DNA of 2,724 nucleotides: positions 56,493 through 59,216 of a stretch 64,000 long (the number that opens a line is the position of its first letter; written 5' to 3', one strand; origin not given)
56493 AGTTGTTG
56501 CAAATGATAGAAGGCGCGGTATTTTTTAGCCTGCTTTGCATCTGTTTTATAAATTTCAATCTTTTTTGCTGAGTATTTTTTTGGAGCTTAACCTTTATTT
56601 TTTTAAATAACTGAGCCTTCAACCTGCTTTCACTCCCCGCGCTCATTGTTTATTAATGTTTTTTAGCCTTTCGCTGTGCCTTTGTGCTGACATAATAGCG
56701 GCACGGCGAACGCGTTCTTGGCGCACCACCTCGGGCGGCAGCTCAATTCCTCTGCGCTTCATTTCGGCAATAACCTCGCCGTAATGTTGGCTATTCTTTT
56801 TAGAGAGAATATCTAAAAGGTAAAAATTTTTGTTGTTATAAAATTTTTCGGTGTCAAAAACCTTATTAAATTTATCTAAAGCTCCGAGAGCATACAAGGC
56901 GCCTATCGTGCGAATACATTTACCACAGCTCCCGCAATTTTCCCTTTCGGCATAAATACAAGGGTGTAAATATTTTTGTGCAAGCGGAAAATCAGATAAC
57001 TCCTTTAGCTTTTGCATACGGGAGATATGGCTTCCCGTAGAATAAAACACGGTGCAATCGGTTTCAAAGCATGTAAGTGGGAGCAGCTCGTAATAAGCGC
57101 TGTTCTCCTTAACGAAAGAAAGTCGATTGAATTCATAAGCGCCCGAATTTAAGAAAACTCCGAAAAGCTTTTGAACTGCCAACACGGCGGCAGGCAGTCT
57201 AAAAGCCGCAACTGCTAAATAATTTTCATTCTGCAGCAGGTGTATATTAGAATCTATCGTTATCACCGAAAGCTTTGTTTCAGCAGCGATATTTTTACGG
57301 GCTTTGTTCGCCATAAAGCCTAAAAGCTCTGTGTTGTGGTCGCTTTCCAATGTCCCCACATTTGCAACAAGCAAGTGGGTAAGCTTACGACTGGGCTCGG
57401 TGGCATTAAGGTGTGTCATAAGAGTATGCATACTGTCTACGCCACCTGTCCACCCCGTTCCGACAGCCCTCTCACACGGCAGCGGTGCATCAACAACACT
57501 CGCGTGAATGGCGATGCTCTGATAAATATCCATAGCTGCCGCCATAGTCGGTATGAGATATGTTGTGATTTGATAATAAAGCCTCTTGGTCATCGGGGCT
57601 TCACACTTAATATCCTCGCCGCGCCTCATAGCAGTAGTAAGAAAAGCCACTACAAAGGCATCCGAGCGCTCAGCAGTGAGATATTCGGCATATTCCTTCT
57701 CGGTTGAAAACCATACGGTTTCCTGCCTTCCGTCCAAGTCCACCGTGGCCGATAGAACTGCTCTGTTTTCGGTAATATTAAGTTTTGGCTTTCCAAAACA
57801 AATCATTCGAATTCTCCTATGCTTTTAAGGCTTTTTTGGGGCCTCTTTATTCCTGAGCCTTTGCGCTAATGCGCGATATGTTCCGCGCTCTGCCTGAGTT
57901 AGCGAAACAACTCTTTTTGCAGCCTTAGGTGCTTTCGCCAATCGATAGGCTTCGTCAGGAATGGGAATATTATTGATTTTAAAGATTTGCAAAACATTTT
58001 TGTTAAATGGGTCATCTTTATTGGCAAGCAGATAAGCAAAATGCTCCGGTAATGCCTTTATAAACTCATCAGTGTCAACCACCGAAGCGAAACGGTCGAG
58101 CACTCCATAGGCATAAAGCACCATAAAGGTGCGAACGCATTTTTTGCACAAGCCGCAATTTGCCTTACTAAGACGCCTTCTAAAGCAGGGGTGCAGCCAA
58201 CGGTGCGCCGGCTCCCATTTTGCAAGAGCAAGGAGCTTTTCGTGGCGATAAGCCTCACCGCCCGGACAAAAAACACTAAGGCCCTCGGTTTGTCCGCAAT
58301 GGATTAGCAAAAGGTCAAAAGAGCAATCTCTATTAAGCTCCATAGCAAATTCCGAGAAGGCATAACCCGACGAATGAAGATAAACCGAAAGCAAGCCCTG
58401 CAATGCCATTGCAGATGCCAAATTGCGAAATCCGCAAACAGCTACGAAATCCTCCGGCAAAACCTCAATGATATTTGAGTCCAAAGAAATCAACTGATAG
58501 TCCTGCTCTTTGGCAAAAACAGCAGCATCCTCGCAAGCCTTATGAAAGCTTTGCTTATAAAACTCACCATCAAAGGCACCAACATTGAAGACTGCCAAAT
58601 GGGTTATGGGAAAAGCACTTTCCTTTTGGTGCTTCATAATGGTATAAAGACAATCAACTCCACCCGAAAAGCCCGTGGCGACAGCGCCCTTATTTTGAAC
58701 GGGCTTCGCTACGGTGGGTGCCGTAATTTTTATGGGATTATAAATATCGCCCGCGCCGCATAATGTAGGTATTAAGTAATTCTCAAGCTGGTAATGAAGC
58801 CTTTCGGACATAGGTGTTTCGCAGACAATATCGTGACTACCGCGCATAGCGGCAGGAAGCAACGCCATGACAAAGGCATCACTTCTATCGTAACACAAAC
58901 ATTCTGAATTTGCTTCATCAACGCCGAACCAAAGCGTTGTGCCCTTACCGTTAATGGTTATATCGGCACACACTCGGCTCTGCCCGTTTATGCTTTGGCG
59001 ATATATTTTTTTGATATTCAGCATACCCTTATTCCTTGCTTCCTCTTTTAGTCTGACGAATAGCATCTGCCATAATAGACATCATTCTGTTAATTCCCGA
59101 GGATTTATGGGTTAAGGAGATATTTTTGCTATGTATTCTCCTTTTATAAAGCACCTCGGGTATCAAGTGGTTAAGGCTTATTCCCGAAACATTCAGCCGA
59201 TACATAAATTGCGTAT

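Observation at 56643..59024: Tandem paralogous ~390-400-aa proteins with a QueC-like PP-loop core, in the position where a lasso cyclase or EPS amidotransferase would be expected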

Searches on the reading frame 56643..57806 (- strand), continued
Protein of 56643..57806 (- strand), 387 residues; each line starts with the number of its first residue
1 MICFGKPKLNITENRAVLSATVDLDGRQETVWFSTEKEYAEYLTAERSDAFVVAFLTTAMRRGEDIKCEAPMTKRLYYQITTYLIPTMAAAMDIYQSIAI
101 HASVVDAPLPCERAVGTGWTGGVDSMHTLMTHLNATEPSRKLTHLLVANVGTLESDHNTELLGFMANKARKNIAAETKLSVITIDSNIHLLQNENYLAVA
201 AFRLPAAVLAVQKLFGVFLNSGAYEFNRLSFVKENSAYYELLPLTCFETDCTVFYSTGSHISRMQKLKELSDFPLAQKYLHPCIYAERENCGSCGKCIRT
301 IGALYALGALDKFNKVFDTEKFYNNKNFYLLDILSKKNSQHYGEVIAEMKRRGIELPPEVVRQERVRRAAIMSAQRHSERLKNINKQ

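Call 66: find_encoding_contigs(protein=P0338, flank=9000, max_places=1)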
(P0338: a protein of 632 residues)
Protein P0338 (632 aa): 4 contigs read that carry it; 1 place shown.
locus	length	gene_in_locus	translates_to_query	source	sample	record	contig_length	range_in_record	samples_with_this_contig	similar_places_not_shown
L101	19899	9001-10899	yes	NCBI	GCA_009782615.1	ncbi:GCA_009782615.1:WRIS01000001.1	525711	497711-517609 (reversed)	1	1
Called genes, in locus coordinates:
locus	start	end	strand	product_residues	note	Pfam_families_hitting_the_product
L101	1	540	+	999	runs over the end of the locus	PF12799:LRR_4 (faint), PF00801:PKD (faint), PF05345:He_PIG, PF07538:ChW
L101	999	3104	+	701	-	PF07538:ChW, PF03734:YkuD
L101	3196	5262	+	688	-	PF07538:ChW, PF01841:Transglut_core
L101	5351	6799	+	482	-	PF03062:MBOAT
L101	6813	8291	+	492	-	PF16822:ALGX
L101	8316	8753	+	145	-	-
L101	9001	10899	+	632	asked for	PF00768:Peptidase_S11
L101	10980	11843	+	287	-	PF00132:Hexapep (faint)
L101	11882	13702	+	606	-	PF09587:PGA_cap, PF13472:Lipase_GDSL_2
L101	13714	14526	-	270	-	PF01177:Asp_Glu_race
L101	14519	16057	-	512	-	PF00501:AMP-binding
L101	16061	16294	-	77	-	PF00550:PP-binding (weak)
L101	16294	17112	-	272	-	PF00132:Hexapep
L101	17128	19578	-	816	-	PF07940:Hepar_II_III_C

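Call 67: find_encoding_contigs(protein=P0394, flank=9000, max_places=1)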
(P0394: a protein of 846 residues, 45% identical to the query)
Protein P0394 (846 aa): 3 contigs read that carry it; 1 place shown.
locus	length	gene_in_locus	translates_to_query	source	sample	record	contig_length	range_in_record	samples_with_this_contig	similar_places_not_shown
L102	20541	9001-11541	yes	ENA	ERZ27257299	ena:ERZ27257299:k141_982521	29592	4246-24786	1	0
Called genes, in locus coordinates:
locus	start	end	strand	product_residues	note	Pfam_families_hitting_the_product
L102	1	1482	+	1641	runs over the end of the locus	-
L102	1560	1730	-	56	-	-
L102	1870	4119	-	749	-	PF22019:GlgB_N, PF02922:CBM_48, PF00128:Alpha-amylase, PF02806:Alpha-amylase_C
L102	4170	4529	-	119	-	PF00072:Response_reg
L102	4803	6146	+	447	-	PF00669:Flagellin_N, PF00700:Flagellin_C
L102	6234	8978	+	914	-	PF08245:Mur_ligase_M, PF02875:Mur_ligase_C, PF13306:LRR_5, PF02557:VanY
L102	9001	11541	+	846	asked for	PF00768:Peptidase_S11, PF13489:Methyltransf_23 (weak), PF08241:Methyltransf_11, PF08242:Methyltransf_12 (weak), PF13649:Methyltransf_25, PF13847:Methyltransf_31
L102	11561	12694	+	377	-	PF00266:Aminotran_5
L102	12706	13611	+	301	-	PF13714:PEP_mutase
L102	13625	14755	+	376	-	PF02776:TPP_enzyme_N, PF02775:TPP_enzyme_C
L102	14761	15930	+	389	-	PF01168:Ala_racemase_N, PF00842:Ala_racemase_C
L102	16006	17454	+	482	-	-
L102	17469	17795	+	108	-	-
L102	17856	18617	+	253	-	-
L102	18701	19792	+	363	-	-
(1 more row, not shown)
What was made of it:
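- Amine supply near distant relatives: amino-acid racemases, a Mur ligase with VanY, a DltA/DltC-like pair, and aminoethylphosphonate biosynthesis genes (calls 66, 67).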

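Call 75: search_protein_families(library=ncbifam, alignment_id=A2, max_evalue=10)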
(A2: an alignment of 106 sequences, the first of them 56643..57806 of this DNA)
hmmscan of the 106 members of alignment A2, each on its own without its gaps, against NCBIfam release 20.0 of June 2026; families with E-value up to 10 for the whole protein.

A. member 1, window:56643-57806:- (387 aa): 0 families

B. families by the number of members that match (of 106 scanned): 36 families (the first 25 are shown)
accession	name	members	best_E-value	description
NF001138.1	PRK00143.1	4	0.0051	tRNA 2-thiouridine(34) synthase MnmA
NF010587.0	PRK13980.1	3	0.0098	NAD+ synthase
TIGR00552.1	nadE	3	0.044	NAD(+) synthase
TIGR01536.1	asn_synth_AEB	2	0.012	asparagine synthase (glutamine-hydrolyzing)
TIGR00268.2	TIGR00268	2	0.042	ATP-dependent sacrificial sulfur transferase LarE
TIGR00364.1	TIGR00364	2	0.13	7-cyano-7-deazaguanine synthase QueC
TIGR00420.1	trmU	1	0.0018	tRNA 2-thiouridine(34) synthase MnmA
NF002048.0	PRK00876.1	1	0.0057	NAD(+) synthase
NF033225.1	spore_CmpA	1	0.0069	cortex morphogenetic protein CmpA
NF011294.0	PRK14706.1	1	0.011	1,4-alpha-glucan branching enzyme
TIGR01744.1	XPRTase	1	0.015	xanthine phosphoribosyltransferase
TIGR00879.1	SP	1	0.017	sugar porter family MFS transporter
NF045755.1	MPN552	1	0.023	MPN552 family protein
TIGR01369.1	CPSaseII_lrg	1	0.027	carbamoyl-phosphate synthase (glutamine-hydrolyzing) large subunit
NF040931.1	ABC_arch_GlcT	1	0.032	glucose ABC transporter permease GlcT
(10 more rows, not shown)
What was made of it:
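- The most frequent weak NCBIfam hits include MnmA and LarE (call 75).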

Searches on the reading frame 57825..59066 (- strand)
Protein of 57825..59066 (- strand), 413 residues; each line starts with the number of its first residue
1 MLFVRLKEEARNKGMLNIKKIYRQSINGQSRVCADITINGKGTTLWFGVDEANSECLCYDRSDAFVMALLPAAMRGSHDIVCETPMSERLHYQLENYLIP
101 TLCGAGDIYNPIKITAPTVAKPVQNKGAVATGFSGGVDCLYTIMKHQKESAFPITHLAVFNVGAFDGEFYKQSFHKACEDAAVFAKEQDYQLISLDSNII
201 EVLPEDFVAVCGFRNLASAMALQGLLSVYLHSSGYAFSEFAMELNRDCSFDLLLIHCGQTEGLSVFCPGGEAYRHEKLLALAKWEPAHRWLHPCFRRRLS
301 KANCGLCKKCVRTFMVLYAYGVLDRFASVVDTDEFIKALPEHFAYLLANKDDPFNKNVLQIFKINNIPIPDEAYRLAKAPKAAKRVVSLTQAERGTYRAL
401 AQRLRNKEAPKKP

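Call 4: search_protein_families(library=pfam, proteins=[window:57825-59066:-], max_evalue=10)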
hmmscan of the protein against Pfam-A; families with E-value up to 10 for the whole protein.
window:57825-59066:- (413 aa): 1 family
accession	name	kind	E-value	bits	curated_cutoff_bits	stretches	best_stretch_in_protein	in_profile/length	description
PF07530.16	PRE_C2HC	-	0.23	12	22.1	1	1-26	32-57/68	Associated with zinc fingers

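Call 5: search_protein_families(library=ncbifam, proteins=[window:57825-59066:-], max_evalue=10)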
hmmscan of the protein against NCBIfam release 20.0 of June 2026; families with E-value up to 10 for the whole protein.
window:57825-59066:- (413 aa): 0 families

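Call 8: search_solved_structures(query=window:57825-59066:-, max_evalue=10)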
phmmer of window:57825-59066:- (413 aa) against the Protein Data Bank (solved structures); distinct sequences matched with E-value up to 10: 11.
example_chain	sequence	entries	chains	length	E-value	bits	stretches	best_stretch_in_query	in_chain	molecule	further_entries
8pe9_A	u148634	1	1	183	0.52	12.4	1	229-285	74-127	Epithelial discoidin domain-containing receptor 1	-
4v7h_BO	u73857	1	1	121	1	11.4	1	334-382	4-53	60S ribosomal protein L18(A)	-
4ag4_A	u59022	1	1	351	1.2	11.2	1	229-285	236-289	EPITHELIAL DISCOIDIN DOMAIN-CONTAINING RECEPTOR 1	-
5it7_QQ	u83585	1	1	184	1.2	11.2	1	333-381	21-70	KLLA0A07227p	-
6uz7_AQ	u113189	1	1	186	1.2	11.2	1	333-381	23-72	KLLA0A07227p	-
4v4b_BO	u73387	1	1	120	1.2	11.2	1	335-382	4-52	60S ribosomal protein L18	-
2iss_A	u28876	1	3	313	1.3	11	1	83-133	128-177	Pyridoxal biosynthesis lyase pdxS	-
6woo_Q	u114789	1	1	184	1.6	10.8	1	333-382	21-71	eL18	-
4u3m_M8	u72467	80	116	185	1.6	10.8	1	333-382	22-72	60S ribosomal protein L18-A | Large ribosomal subunit protein eL18A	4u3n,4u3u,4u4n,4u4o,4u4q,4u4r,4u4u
3j6x_58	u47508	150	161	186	1.6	10.8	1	333-382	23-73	60S ribosomal protein L18 | 60S ribosomal protein L18-A | 60S ribosomal protein rpL18 (L18e)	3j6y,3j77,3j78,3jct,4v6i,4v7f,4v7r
9ozv_A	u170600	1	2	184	1.6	10.7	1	130-181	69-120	LIM domain-binding protein 2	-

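Call 12: find_homologous_proteins(query=window:57825-59066:-, max_evalue=0.001)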
Query window:57825-59066:- (413 aa): 249 proteins with E <= 0.001 among 5682 candidates; the best 120 are listed.
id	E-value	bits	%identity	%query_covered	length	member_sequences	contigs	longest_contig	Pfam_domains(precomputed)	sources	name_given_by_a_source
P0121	3.5e-274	927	100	97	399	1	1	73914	-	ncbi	-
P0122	6.4e-159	547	60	95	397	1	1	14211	-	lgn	-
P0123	1.3e-155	536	58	95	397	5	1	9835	-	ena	-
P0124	1.8e-155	536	58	97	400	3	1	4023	-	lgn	-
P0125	7.3e-155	534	58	95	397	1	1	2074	-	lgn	-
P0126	3.9e-154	532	57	96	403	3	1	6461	-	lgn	-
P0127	1.7e-152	526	58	95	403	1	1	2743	-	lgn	-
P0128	4.0e-152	525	58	97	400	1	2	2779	-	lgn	-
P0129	1.0e-151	524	57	95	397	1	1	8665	-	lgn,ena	-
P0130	2.0e-151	523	58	96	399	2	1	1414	-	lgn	-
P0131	1.2e-150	520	57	92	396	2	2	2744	-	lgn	-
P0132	3.7e-150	518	57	96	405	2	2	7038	-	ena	-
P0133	6.6e-150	518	56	96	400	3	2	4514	-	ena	-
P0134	7.0e-150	518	61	87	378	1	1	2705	-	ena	-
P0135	3.8e-149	515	56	96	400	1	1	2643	-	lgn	-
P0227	5.0e-110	386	46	92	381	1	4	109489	-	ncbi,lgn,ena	-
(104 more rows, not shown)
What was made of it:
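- Checked: B is 399 aa from the start used in the public annotation (P0121, call 12).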

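Call 37: find_encoding_contigs(protein=P0227, flank=10000, max_places=2)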
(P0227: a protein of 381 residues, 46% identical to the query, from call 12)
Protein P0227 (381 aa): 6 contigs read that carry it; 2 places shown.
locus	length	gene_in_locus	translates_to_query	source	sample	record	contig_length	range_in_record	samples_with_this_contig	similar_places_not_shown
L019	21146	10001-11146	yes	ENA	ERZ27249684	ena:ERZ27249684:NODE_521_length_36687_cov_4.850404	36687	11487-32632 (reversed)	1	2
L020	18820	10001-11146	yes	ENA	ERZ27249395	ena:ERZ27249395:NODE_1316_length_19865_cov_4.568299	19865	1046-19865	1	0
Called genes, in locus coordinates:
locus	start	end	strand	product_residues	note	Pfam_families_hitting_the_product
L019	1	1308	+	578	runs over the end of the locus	PF03050:DDE_Tnp_IS66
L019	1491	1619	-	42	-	-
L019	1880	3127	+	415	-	PF00248:Aldo_ket_red, PF13183:Fer4_8 (weak), PF13187:Fer4_9, PF13534:Fer4_17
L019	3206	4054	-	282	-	PF02645:DegV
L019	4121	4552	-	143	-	PF12802:MarR_2, PF22381:Staph_reg_Sar_Rot, PF13463:HTH_27 (weak), PF01047:MarR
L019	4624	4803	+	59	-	-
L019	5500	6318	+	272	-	-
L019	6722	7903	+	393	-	PF14907:NTP_transf_5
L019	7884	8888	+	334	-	PF27840:ScmC (weak), PF07475:Hpr_kinase_C (weak)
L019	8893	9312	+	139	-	-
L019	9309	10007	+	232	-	PF00535:Glycos_transf_2, PF10111:Glyco_tranf_2_2, PF13641:Glyco_tranf_2_3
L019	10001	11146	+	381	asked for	-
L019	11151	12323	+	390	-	-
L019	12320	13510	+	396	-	-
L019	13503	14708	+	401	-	-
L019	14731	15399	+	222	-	PF00535:Glycos_transf_2, PF10111:Glyco_tranf_2_2 (weak), PF13641:Glyco_tranf_2_3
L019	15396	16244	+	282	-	PF00535:Glycos_transf_2, PF13641:Glyco_tranf_2_3 (weak)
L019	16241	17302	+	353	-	PF04230:PS_pyruv_trans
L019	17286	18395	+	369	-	PF00037:Fer4 (faint), PF12797:Fer4_2 (faint), PF12838:Fer4_7, PF13187:Fer4_9, PF13237:Fer4_10 (weak), PF14697:Fer4_21 (weak), PF12837:Fer4_6 (weak), PF04432:FrhB_FdhB_C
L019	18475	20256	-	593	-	PF00664:ABC_membrane, PF00005:ABC_tran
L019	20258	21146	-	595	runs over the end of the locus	PF00664:ABC_membrane, PF00005:ABC_tran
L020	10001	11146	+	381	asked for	-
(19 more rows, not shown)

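Call 53: search_protein_families(library=pfam, proteins=[L019:5500-6315:+], max_evalue=0.001)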
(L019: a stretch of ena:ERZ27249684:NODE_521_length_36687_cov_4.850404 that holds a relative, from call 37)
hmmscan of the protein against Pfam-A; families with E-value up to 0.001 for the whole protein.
L019:5500-6315:+ (272 aa): 0 families

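Call 64: predict_structure(alignment_id=A4)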
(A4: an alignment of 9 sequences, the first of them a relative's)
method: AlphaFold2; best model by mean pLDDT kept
length: 723 residues; sequences in the alignment: 9
mean_pLDDT: 80.9   pTM: 0.81
mean pLDDT of the five models: 80.9, 80.8, 80.5, 79.5, 74.5
residues with pLDDT >= 90: 289; 70-90: 297; 50-70: 79; < 50: 58
segments of 3 or more residues with pLDDT < 50: 223-234, 274-316
pLDDT, mean of each block of 10 residues (from residue 1): 96 96 91 96 95 93 94 92 81 79 92 91 85 83 88 76 88 91 87 79 94 86 44 56 88 74 80 44 30 27 27 53 97 95 91 96 97 91 96 89 79 88 90 90 91 82 84 75 90 95 90 80 95 92 68 62 87 85 89 87 63 86 91 89 86 79 84 76 68 58 63 68 48
secondary structure, 60 per line:
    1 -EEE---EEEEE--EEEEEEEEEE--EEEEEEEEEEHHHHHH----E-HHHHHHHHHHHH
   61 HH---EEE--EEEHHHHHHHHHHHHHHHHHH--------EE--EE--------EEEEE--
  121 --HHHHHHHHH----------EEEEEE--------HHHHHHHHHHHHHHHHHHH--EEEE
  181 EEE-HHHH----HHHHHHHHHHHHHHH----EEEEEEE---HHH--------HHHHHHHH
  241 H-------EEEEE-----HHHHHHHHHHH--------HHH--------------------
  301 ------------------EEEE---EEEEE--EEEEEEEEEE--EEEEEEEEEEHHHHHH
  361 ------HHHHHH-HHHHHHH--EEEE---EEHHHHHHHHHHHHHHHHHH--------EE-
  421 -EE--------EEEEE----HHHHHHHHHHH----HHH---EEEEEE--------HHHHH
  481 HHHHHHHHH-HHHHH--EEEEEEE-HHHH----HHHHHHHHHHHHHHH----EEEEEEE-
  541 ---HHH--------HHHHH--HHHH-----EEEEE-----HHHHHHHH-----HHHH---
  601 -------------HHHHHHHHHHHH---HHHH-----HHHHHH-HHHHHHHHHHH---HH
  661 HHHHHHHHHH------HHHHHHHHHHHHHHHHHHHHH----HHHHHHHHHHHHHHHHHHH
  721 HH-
elements in order (helices of 4 or more, strands of 3 or more residues): E2-4 E8-12 E15-24 E27-36 H37-42 H49-62 E66-68 E71-73 H74-91 E114-118 H123-131 E142-147 H156-174 E177-183 H185-188 H193-207 E212-218 H233-241 E249-253 H259-269 E319-322 E326-330 E333-342 E345-354 H355-360 H367-372 H374-380 E383-386 H392-409 E432-436 H441-451 E462-467 H476-489 H491-495 E498-504 H506-509 H514-528 E533-539 H555-559 H562-565 E571-575 H581-588 H594-597 H614-625 H629-632 H638-643 H645-655 H659-670 H677-697 H702-722
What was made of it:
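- The model of a fusion protein has pTM 0.81 despite a disordered linker (call 64). The fusion model has pTM 0.81 (call 64).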
